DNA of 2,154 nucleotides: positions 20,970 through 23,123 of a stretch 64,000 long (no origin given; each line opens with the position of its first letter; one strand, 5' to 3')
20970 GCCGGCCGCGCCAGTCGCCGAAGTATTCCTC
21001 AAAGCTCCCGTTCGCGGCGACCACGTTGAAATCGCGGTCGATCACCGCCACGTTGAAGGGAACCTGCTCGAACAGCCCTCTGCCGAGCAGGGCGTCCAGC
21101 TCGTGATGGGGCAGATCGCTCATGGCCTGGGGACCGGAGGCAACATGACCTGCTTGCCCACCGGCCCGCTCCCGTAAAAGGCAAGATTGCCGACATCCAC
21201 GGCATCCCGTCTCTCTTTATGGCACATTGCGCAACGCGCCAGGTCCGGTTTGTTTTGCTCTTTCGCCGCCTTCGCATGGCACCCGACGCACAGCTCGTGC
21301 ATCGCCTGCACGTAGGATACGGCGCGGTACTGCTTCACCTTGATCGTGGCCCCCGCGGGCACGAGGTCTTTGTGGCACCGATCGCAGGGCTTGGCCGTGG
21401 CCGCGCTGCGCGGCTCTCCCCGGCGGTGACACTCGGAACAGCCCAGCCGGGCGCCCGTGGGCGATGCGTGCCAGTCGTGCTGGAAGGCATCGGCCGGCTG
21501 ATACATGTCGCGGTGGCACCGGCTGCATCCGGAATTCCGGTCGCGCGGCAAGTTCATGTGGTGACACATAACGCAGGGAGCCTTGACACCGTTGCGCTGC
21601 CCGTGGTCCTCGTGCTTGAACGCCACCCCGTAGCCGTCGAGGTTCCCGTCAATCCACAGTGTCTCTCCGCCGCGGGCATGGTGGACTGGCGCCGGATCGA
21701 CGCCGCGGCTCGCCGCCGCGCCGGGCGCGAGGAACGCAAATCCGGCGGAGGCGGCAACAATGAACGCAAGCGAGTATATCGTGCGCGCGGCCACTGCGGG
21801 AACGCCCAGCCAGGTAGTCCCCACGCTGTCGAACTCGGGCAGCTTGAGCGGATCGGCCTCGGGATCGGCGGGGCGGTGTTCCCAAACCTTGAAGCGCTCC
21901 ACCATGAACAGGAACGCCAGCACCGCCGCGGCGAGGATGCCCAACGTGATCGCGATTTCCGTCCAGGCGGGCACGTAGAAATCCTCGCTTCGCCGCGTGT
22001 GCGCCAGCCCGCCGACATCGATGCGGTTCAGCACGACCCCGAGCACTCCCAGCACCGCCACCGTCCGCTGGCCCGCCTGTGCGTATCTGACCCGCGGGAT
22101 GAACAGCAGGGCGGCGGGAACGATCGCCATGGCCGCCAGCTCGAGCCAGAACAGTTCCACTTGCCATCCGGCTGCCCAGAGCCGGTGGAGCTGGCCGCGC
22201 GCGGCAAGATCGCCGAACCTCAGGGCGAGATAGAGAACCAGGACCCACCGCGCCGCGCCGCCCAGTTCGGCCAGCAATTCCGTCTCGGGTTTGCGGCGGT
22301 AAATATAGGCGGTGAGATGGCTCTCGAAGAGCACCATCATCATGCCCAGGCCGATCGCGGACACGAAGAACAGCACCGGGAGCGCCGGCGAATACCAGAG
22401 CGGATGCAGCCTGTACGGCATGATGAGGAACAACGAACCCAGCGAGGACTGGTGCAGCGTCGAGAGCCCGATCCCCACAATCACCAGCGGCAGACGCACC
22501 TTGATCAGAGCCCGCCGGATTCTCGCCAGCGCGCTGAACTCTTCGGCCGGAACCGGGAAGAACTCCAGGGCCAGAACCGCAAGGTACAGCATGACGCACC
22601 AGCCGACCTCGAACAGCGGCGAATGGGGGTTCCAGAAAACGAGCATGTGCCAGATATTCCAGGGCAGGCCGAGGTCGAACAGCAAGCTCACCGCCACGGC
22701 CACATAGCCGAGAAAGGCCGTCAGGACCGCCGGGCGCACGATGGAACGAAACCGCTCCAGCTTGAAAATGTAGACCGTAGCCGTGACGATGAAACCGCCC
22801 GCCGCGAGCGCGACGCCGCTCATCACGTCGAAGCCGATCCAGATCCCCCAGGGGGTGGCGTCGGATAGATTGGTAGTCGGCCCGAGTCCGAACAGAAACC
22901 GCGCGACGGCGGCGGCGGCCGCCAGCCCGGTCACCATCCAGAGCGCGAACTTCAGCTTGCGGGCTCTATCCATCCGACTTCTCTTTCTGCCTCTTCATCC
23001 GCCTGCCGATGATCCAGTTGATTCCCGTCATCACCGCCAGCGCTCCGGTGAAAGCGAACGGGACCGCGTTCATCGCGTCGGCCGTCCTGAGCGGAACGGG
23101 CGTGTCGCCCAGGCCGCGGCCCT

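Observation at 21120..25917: Second DsrMKJOP/Hmc-like transmembrane redox complex in K-M-O-P order, with the NrfD subunit fused to a hexaheme cytochrome c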

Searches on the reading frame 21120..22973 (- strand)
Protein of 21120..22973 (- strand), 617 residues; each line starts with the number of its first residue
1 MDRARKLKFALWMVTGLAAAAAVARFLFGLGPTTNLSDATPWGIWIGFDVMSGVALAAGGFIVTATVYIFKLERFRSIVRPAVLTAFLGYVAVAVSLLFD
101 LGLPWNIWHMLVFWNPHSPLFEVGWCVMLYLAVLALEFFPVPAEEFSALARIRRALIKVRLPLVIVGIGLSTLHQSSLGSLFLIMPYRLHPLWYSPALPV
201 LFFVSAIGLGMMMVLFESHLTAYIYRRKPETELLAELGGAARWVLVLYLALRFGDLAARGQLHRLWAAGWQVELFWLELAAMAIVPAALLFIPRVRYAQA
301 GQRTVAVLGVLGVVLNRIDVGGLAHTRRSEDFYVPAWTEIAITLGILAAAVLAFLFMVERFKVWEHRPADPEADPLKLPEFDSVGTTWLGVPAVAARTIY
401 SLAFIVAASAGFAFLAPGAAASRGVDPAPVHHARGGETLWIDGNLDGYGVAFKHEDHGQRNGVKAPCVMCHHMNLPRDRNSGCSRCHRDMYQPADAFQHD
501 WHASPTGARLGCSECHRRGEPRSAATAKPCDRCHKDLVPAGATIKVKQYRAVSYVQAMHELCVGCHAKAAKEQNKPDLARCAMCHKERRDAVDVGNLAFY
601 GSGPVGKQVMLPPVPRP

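Call 3: search_protein_families(library=pfam, proteins=[window:21120-22973:-], max_evalue=0.01)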
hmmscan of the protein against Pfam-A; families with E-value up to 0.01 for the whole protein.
window:21120-22973:- (617 aa): 3 families
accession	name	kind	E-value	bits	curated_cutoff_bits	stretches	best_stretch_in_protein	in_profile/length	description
PF03916.19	NrfD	-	4.9e-18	66.3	25.8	1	35-318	4-302/313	Polysulphide reductase, NrfD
PF02085.21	Cytochrom_CIII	-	1.6e-12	48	22.9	2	496-585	22-101/101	Class III cytochrome C family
PF14522.11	Cytochrome_C7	-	2.5e-06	27.7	24.8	1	475-535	8-67/67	Cytochrome c7 and related cytochrome c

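Call 5: find_homologous_proteins(query=window:21120-22973:-, max_evalue=0.00001)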
Query window:21120-22973:- (617 aa): 7892 proteins with E <= 0.00001 among 8000 candidates; the best 120 are listed.
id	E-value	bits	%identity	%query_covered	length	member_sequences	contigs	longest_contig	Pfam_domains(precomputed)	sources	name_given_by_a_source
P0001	0.0e+0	1339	94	100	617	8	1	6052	PF03916.20,PF02085.22,PF14522.12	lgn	-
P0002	0.0e+0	1213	83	100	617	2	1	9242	PF14537.12,PF03916.20,PF02085.22,PF14522.12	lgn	-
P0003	0.0e+0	1192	82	100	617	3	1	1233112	PF14537.12,PF03916.20,PF02085.22,PF14522.12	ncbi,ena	-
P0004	0.0e+0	1186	82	100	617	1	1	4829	PF03916.20,PF02085.22,PF14522.12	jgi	jgi:Ni/Fe-hydrogenase subunit HybB-like protein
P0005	0.0e+0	1136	78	100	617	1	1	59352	PF03916.20,PF02085.22,PF14522.12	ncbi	-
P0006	0.0e+0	1127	78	100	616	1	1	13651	PF03916.20,PF02085.22,PF14522.12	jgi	jgi:Ni/Fe-hydrogenase subunit HybB-like protein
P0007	0.0e+0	1087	74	100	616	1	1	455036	PF03916.20,PF02085.22,PF14522.12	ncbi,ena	-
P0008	0.0e+0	1085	75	100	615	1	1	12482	PF14537.12,PF03916.20,PF02085.22,PF14522.12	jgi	jgi:Ni/Fe-hydrogenase subunit HybB-like protein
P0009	0.0e+0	1077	74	100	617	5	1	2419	PF03916.20,PF02085.22,PF14522.12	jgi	-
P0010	0.0e+0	1076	74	100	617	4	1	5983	PF14537.12,PF03916.20,PF02085.22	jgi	-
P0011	0.0e+0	1074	75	96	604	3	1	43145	PF14537.12,PF03916.20,PF02085.22,PF14522.12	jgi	jgi:Ni/Fe-hydrogenase subunit HybB-like protein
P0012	0.0e+0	1072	75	99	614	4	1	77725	PF03916.20,PF02085.22,PF14522.12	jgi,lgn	jgi:Ni/Fe-hydrogenase subunit HybB-like protein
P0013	0.0e+0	1072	74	100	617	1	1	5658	PF03916.20,PF02085.22,PF14522.12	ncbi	-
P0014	0.0e+0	1071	75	100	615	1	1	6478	PF03916.20,PF02085.22,PF14522.12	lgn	-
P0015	0.0e+0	1070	75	97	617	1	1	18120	PF03916.20,PF02085.22,PF14522.12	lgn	-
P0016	0.0e+0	1065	74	99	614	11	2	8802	PF03916.20,PF02085.22,PF14522.12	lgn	-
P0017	0.0e+0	1065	74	99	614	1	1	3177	PF03916.20,PF02085.22,PF14522.12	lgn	-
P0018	0.0e+0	1061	73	100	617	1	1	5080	PF14537.12,PF03916.20,PF02085.22,PF14522.12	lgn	-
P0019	0.0e+0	1057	73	100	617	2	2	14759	PF14537.12,PF03916.20,PF02085.22,PF14522.12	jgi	jgi:Ni/Fe-hydrogenase subunit HybB-like protein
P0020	0.0e+0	1048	72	99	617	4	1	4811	PF03916.20,PF02085.22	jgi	jgi:Ni/Fe-hydrogenase subunit HybB-like protein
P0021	0.0e+0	1046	74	99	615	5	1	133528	PF03916.20,PF02085.22,PF14522.12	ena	-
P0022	0.0e+0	1045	72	100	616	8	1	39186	PF14537.12,PF03916.20,PF02085.22,PF14522.12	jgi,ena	-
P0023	0.0e+0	1045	73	100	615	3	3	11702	PF03916.20,PF02085.22,PF14522.12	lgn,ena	-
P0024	0.0e+0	1044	71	100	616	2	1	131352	PF14537.12,PF03916.20,PF02085.22,PF14522.12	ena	-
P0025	0.0e+0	1044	72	100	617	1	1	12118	PF14537.12,PF03916.20,PF02085.22,PF14522.12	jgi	jgi:Ni/Fe-hydrogenase subunit HybB-like protein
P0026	0.0e+0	1042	72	99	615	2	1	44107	PF14537.12,PF03916.20,PF02085.22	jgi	jgi:Ni/Fe-hydrogenase subunit HybB-like protein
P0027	0.0e+0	1040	72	100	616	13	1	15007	PF14537.12,PF03916.20,PF02085.22,PF14522.12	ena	-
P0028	0.0e+0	1040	71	99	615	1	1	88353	PF03916.20,PF02085.22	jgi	jgi:Ni/Fe-hydrogenase subunit HybB-like protein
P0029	0.0e+0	1040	73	97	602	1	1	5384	PF14537.12,PF03916.20,PF02085.22,PF14522.12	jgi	jgi:Ni/Fe-hydrogenase subunit HybB-like protein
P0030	0.0e+0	1038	73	100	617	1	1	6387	PF03916.20,PF02085.22,PF14522.12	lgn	-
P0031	0.0e+0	1037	72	100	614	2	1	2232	PF03916.20,PF02085.22,PF14522.12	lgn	-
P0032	0.0e+0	1037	71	99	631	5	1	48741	PF03916.20,PF02085.22,PF14522.12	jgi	-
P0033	0.0e+0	1036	72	100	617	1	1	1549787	PF14537.12,PF03916.20,PF02085.22,PF14522.12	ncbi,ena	-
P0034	0.0e+0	1035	73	100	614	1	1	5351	PF03916.20,PF02085.22,PF14522.12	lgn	-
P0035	0.0e+0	1033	72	100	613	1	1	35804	PF14537.12,PF03916.20,PF02085.22,PF14522.12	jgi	jgi:Ni/Fe-hydrogenase subunit HybB-like protein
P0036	0.0e+0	1032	72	100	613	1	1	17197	PF14537.12,PF03916.20,PF02085.22,PF14522.12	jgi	jgi:Ni/Fe-hydrogenase subunit HybB-like protein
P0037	0.0e+0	1031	73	100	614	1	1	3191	PF14537.12,PF03916.20,PF02085.22,PF14522.12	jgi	jgi:Ni/Fe-hydrogenase subunit HybB-like protein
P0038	0.0e+0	1028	72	99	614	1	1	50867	PF03916.20,PF02085.22,PF14522.12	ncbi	-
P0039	0.0e+0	1027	72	100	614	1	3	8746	PF14537.12,PF03916.20,PF02085.22,PF14522.12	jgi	jgi:Ni/Fe-hydrogenase subunit HybB-like protein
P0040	0.0e+0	1026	71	100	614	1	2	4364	PF14537.12,PF03916.20,PF02085.22,PF14522.12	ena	-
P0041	0.0e+0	1025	73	100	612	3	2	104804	PF03916.20,PF02085.22,PF14522.12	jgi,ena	-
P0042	0.0e+0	1025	71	99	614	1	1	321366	PF14537.12,PF03916.20,PF02085.22,PF14522.12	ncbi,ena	-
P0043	0.0e+0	1025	71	100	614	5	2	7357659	PF14537.12,PF03916.20,PF02085.22,PF14522.12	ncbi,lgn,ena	-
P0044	0.0e+0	1024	70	100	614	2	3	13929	PF14537.12,PF03916.20,PF02085.22,PF14522.12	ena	-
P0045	0.0e+0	1024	72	100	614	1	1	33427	PF03916.20,PF02085.22,PF14522.12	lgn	-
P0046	0.0e+0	1023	71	100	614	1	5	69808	PF14537.12,PF03916.20,PF02085.22,PF14522.12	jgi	jgi:Ni/Fe-hydrogenase subunit HybB-like protein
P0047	0.0e+0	1022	71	100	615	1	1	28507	PF03916.20,PF02085.22,PF14522.12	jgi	jgi:Ni/Fe-hydrogenase subunit HybB-like protein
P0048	0.0e+0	1021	72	100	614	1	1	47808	PF03916.20,PF02085.22,PF14522.12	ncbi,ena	-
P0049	0.0e+0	1021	72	100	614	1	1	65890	PF14537.12,PF03916.20,PF02085.22,PF14522.12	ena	-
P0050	0.0e+0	1021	70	99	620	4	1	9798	PF14537.12,PF03916.20,PF02085.22,PF14522.12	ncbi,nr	ncbi:MAG: Ni/Fe-hydrogenase cytochrome b subunit [Acidobacteriia bacterium]|nr:Ni/Fe-hydrogenase cyt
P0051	0.0e+0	1020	71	99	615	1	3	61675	PF03916.20,PF02085.22,PF14522.12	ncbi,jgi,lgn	jgi:Ni/Fe-hydrogenase subunit HybB-like protein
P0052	0.0e+0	1020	70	100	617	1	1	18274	PF14537.12,PF03916.20,PF02085.22,PF14522.12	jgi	jgi:Ni/Fe-hydrogenase subunit HybB-like protein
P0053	0.0e+0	1019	72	100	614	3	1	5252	PF03916.20,PF02085.22,PF14522.12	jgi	jgi:Ni/Fe-hydrogenase subunit HybB-like protein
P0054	0.0e+0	1018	72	100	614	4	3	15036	PF03916.20,PF02085.22,PF14522.12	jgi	jgi:Ni/Fe-hydrogenase subunit HybB-like protein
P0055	0.0e+0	1018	70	99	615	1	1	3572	PF14537.12,PF03916.20,PF02085.22,PF14522.12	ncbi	-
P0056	0.0e+0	1018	70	100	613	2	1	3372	PF14537.12,PF03916.20,PF02085.22,PF14522.12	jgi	jgi:Ni/Fe-hydrogenase subunit HybB-like protein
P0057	0.0e+0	1017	69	99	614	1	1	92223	PF03916.20,PF02085.22,PF14522.12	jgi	jgi:Ni/Fe-hydrogenase subunit HybB-like protein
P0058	0.0e+0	1017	69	99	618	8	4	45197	PF14537.12,PF03916.20,PF02085.22,PF14522.12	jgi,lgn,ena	-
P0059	0.0e+0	1016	70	99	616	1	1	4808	PF03916.20,PF02085.22,PF14522.12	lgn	-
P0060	0.0e+0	1016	69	99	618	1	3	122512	PF03916.20,PF02085.22,PF14522.12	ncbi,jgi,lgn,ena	jgi:Ni/Fe-hydrogenase subunit HybB-like protein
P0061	0.0e+0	1015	71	100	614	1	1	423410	PF14537.12,PF03916.20,PF02085.22,PF14522.12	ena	-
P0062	0.0e+0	1014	70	99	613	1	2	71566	PF14537.12,PF03916.20,PF02085.22,PF14522.12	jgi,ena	jgi:Ni/Fe-hydrogenase subunit HybB-like protein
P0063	0.0e+0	1014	69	99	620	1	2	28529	PF14537.12,PF03916.20,PF02085.22,PF14522.12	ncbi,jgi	jgi:Ni/Fe-hydrogenase subunit HybB-like protein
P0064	0.0e+0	1013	71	100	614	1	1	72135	PF14537.12,PF03916.20,PF02085.22,PF14522.12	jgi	jgi:Ni/Fe-hydrogenase subunit HybB-like protein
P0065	0.0e+0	1013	72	99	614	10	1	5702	PF14537.12,PF03916.20,PF02085.22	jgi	-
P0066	0.0e+0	1012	70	99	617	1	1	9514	PF03916.20,PF02085.22,PF14522.12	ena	-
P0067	0.0e+0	1011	78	90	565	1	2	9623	PF03916.20,PF02085.22,PF14522.12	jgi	jgi:Ni/Fe-hydrogenase subunit HybB-like protein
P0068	1.8e-298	1009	70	99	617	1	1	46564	PF14537.12,PF03916.20,PF02085.22,PF14522.12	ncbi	ncbi:MAG: NrfD/PsrC family molybdoenzyme membrane anchor subunit [Bryobacteraceae bacterium]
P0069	1.2e-297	1007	71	100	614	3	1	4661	PF14537.12,PF03916.20,PF02085.22,PF14522.12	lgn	-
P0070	1.6e-297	1006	70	100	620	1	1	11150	PF14537.12,PF03916.20,PF02085.22,PF14522.12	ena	-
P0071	3.7e-297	1005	70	100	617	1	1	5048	PF14537.12,PF03916.20,PF02085.22,PF14522.12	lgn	-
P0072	4.3e-297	1005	69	99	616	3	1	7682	PF03916.20,PF02085.22,PF14522.12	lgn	-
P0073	5.1e-297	1005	70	99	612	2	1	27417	PF14537.12,PF03916.20,PF02085.22,PF14522.12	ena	-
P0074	5.5e-297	1005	69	98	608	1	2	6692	PF14537.12,PF03916.20,PF02085.22,PF14522.12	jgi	jgi:Ni/Fe-hydrogenase subunit HybB-like protein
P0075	6.6e-297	1004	71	98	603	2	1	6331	PF14537.12,PF03916.20,PF02085.22,PF14522.12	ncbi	ncbi:MAG: Ni/Fe-hydrogenase cytochrome b subunit [Candidatus Binataceae bacterium]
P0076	8.6e-297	1004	71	100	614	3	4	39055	PF14537.12,PF03916.20,PF02085.22,PF14522.12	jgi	jgi:Ni/Fe-hydrogenase subunit HybB-like protein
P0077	1.1e-296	1004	72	100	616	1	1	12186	PF03916.20,PF02085.22,PF14522.12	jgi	jgi:Ni/Fe-hydrogenase subunit HybB-like protein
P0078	3.4e-296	1002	72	97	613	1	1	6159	PF14537.12,PF03916.20,PF02085.22,PF14522.12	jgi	jgi:Ni/Fe-hydrogenase subunit HybB-like protein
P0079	3.5e-296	1002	68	99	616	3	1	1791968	PF14537.12,PF03916.20,PF02085.22,PF14522.12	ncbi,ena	-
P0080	7.1e-296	1001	68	99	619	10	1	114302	PF14537.12,PF03916.20,PF02085.22,PF14522.12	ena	-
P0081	8.7e-296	1001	71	100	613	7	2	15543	PF14537.12,PF03916.20,PF02085.22,PF14522.12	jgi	jgi:Ni/Fe-hydrogenase subunit HybB-like protein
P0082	1.3e-295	1000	68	99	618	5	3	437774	PF03916.20,PF02085.22,PF14522.12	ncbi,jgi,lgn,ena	ncbi:MAG: NrfD/PsrC family molybdoenzyme membrane anchor subunit [Candidatus Korobacteraceae bacteri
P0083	1.4e-295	1000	70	100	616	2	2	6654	PF03916.20,PF02085.22,PF14522.12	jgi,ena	jgi:Ni/Fe-hydrogenase subunit HybB-like protein/Zn finger protein HypA/HybF involved in hydrogenase 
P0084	3.1e-295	999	72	97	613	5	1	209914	PF14537.12,PF03916.20,PF02085.22,PF14522.12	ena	-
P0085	5.4e-295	998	69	99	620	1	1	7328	PF14537.12,PF03916.20,PF02085.22,PF14522.12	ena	-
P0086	6.1e-295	998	69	99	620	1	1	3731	PF03916.20,PF02085.22,PF14522.12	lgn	-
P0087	8.4e-295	997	70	100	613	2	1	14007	PF14537.12,PF03916.20,PF02085.22,PF14522.12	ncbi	-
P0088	9.7e-295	997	68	100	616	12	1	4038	PF14537.12,PF03916.20,PF02085.22,PF14522.12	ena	-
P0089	1.1e-294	997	68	100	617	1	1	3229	PF14537.12,PF03916.20,PF02085.22,PF14522.12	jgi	jgi:Ni/Fe-hydrogenase subunit HybB-like protein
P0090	1.5e-294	997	68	99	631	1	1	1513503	PF14537.12,PF03916.20,PF02085.22,PF14522.12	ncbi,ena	-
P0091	1.7e-294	996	69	100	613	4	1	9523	PF03916.20,PF02085.22,PF14522.12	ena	-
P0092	1.9e-294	996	69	99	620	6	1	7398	PF03916.20,PF02085.22,PF14522.12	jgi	jgi:Ni/Fe-hydrogenase subunit HybB-like protein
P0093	2.2e-294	996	68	99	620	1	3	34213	PF03916.20,PF02085.22,PF14522.12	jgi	jgi:Ni/Fe-hydrogenase subunit HybB-like protein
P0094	2.2e-294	996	69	99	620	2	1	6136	PF03916.20,PF02085.22,PF14522.12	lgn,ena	-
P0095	2.3e-294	996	68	99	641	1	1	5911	PF03916.20,PF02085.22,PF14522.12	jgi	jgi:Ni/Fe-hydrogenase subunit HybB-like protein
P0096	2.4e-294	996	69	100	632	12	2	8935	PF14537.12,PF03916.20,PF02085.22,PF14522.12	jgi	jgi:Ni/Fe-hydrogenase subunit HybB-like protein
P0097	2.9e-294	996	70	100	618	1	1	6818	PF14537.12,PF03916.20,PF02085.22,PF14522.12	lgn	-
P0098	5.3e-294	995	69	99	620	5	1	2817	PF14537.12,PF03916.20,PF02085.22,PF14522.12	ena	-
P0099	1.4e-293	993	69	100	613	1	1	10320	PF03916.20,PF02085.22,PF14522.12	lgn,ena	-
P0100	4.5e-293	992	69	100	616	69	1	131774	PF14537.12,PF03916.20,PF02085.22,PF14522.12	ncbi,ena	-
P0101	5.1e-293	991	68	100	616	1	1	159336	PF14537.12,PF03916.20,PF02085.22,PF14522.12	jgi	jgi:Ni/Fe-hydrogenase subunit HybB-like protein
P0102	5.4e-293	991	67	99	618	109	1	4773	PF03916.20,PF02085.22,PF14522.12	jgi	jgi:Ni/Fe-hydrogenase subunit HybB-like protein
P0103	5.6e-293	991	69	100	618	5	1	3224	PF03916.20,PF02085.22,PF14522.12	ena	-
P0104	7.0e-293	991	70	100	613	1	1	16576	PF14537.12,PF03916.20,PF02085.22,PF14522.12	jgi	jgi:Ni/Fe-hydrogenase subunit HybB-like protein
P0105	8.0e-293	991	71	97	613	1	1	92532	PF14537.12,PF03916.20,PF02085.22,PF14522.12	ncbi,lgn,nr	ncbi:MAG: polysulfide reductase NrfD [Candidatus Sulfopaludibacter sp.]|nr:polysulfide reductase Nrf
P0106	1.8e-292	990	70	99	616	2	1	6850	PF14537.12,PF03916.20,PF02085.22,PF14522.12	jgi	jgi:Ni/Fe-hydrogenase subunit HybB-like protein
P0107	2.6e-292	989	67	99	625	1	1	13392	PF14537.12,PF03916.20,PF02085.22,PF14522.12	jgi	jgi:Ni/Fe-hydrogenase subunit HybB-like protein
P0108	5.3e-292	988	69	99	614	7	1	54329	PF14537.12,PF03916.20,PF02085.22,PF14522.12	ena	-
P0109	1.2e-291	987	64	99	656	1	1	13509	PF03916.20,PF02085.22,PF14522.12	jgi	jgi:Ni/Fe-hydrogenase subunit HybB-like protein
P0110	2.6e-291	986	68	100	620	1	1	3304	PF14537.12,PF03916.20,PF02085.22,PF14522.12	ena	-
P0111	7.2e-291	984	68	100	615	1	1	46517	PF03916.20,PF02085.22,PF14522.12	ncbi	-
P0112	1.6e-290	983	68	99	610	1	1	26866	PF14537.12,PF03916.20,PF02085.22,PF14522.12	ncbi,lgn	-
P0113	1.9e-290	983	70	100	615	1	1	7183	PF14537.12,PF03916.20,PF02085.22,PF14522.12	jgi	jgi:Ni/Fe-hydrogenase subunit HybB-like protein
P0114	2.6e-290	982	68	100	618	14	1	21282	PF03916.20,PF02085.22,PF14522.12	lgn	-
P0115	4.1e-290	982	67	99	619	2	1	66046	PF14537.12,PF03916.20,PF02085.22,PF14522.12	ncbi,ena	-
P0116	4.1e-290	982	68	100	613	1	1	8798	PF03916.20,PF02085.22,PF14522.12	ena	-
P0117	6.3e-290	981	67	100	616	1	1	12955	PF14537.12,PF03916.20,PF02085.22,PF14522.12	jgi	-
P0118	6.9e-290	981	67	100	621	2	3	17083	PF03916.20,PF02085.22,PF14522.12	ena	-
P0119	9.0e-290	981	70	100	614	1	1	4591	PF14537.12,PF03916.20,PF02085.22,PF14522.12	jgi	jgi:Ni/Fe-hydrogenase subunit HybB-like protein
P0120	9.8e-290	981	70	99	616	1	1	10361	PF03916.20,PF02085.22,PF14522.12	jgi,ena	-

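Call 6: search_protein_families(library=ncbifam, proteins=[window:21120-22973:-], max_evalue=0.001)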
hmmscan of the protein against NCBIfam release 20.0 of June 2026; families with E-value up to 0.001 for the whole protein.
window:21120-22973:- (617 aa): 7 families
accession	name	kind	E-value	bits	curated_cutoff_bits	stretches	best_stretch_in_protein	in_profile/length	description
NF045714.1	sulf_resp_HmcC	equivalog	3.4e-94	316.2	550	1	13-369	12-373/376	sulfate respiration complex protein HmcC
NF008133.1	PRK10881.1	equivalog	1.2e-81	275.1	450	1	13-363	21-373/377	Ni/Fe-hydrogenase cytochrome b subunit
NF041784.1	mnquin_red_QrcD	equivalog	1.2e-34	120.3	570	1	5-354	14-391/408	menaquinone reductase integral membrane subunit QrcD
NF045798.1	DsrP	equivalog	1.5e-06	27.9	350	1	10-358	18-337/346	sulfate reduction electron transfer complex DsrMKJOP subunit DsrP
NF045713.1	CxxCH_16_HmcA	equivalog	2.8e-06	26.2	400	1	512-590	177-257/541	sulfate respiration complex hexadecaheme cytochrome HmcA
TIGR03148.1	cyt_nit_nrfD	equivalog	4.8e-06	26.1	347.6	1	77-318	47-305/316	cytochrome c nitrite reductase subunit NrfD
NF045722.1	c3_cytochr_TmcA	equivalog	0.00029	20.7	114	0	491-586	40-125/125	acidic tetraheme cytochrome c3 TmcA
